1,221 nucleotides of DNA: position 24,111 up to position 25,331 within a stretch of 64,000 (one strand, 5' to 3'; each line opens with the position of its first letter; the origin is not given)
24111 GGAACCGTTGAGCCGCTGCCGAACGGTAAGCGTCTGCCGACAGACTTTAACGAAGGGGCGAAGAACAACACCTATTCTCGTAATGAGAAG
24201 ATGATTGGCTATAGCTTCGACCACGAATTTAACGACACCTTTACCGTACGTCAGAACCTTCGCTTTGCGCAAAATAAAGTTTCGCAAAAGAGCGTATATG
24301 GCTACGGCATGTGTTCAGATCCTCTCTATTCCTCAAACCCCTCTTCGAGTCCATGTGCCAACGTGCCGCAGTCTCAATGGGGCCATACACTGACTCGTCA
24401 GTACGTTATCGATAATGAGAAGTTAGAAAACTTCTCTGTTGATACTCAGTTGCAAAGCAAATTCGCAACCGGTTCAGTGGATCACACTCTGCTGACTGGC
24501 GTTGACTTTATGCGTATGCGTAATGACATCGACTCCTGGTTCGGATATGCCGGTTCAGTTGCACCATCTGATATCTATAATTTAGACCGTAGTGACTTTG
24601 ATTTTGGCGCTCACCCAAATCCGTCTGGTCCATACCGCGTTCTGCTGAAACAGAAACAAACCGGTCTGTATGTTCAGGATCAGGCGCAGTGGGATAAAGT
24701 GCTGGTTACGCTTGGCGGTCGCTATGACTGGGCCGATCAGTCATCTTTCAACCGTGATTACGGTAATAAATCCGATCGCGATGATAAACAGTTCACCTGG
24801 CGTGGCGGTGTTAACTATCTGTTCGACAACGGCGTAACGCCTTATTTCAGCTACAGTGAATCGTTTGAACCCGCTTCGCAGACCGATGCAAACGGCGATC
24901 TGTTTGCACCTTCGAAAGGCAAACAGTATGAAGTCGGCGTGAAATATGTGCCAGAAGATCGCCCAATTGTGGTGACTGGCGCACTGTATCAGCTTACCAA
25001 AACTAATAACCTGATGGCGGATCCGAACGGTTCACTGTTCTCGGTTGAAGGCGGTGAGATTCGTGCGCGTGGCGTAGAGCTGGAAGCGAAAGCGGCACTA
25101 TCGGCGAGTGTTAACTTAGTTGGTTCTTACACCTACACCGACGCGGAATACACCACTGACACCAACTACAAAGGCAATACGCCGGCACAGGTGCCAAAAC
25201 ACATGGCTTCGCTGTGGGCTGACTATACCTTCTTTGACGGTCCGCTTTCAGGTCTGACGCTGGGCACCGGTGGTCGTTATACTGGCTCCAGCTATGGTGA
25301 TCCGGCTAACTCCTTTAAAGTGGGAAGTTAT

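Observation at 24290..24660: FhuA allele with divergent surface-exposed loops, including the disulfide loop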

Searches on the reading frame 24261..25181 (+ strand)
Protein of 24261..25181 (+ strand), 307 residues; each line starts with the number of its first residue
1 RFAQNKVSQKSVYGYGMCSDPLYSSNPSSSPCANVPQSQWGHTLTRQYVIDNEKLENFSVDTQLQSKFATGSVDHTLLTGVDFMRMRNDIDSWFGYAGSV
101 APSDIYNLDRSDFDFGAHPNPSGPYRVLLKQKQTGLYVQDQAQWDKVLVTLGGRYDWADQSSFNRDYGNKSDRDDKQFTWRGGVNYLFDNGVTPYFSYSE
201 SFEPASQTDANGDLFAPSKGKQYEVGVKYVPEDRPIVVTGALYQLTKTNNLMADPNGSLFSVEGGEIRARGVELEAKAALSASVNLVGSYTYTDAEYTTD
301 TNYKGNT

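Call 39: find_related_loci(query=window:24261-25181:+, collection=genome_contigs, flank=3000)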
Query window:24261-25181:+ (307 aa) in genome_contigs; peptide patterns used: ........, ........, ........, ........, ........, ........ (x = any residue, [..] = any of these).
192 stretches matched a pattern; 156 encode a relative of the query (tblastn E <= 1e-3); the best 80 are kept; 80 distinct loci.
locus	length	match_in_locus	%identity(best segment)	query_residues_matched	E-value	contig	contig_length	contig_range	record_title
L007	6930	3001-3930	94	1-307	0e+0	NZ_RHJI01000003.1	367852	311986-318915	Escherichia sp. E1V33 1V33_3_consensus, whole genome shotgun sequence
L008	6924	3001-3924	88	1-307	0e+0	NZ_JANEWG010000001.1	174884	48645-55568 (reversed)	Citrobacter sp. Awk 4 510132-22-1, whole genome shotgun sequence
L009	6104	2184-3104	89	1-307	0e+0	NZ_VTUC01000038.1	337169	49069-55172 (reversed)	Enterobacter vonholyi strain E13 NODE_6_length_337169_cov_54.6605, whole genome shotgun sequence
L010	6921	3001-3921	88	1-307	0e+0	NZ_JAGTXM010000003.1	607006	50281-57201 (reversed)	Citrobacter amalonaticus strain ku-bf3 scaffold_2, whole genome shotgun sequence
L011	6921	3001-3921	88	1-307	0e+0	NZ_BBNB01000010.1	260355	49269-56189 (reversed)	Citrobacter sedlakii NBRC 105722, whole genome shotgun sequence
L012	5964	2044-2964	87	1-307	0e+0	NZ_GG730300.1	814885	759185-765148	Citrobacter youngae ATCC 29220 Scfld1, whole genome shotgun sequence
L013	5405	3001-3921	86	1-307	0e+0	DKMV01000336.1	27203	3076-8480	MAG TPA_asm: Leclercia sp. UBA7405 UBA7405_contig_455, whole genome shotgun sequence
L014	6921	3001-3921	87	1-307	0e+0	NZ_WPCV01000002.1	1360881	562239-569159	Citrobacter sp. On2M On2M_2, whole genome shotgun sequence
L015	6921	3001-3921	85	1-307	0e+0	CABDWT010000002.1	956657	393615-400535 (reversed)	Phytobacter ursingii strain ATCC27989T genome assembly, contig: ATCC27989T_contig_10, whole genome shotgun sequence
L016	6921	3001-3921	86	1-307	0e+0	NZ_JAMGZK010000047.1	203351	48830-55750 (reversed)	Silvania hatchlandensis strain H19S6 NODE_9_length_203351_cov_56.106670, whole genome shotgun sequence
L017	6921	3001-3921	86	1-307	0e+0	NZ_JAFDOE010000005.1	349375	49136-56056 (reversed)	Citrobacter sp. FP75 contig5, whole genome shotgun sequence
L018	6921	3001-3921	86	1-307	0e+0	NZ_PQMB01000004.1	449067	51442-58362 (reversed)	Citrobacter amalonaticus strain S646 scaffold4.1, whole genome shotgun sequence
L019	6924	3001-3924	85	1-307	0e+0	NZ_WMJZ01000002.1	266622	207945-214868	Intestinirhabdus alba strain BIT-B35 Scaffold2, whole genome shotgun sequence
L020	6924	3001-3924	86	1-307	0e+0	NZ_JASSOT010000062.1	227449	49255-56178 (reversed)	Lelliottia sp. V86_10 NODE_6_length_227449_cov_15.327698, whole genome shotgun sequence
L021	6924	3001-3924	86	1-307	0e+0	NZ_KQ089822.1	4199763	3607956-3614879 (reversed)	Citrobacter sp. MGH106 aetzL-supercont1.1, whole genome shotgun sequence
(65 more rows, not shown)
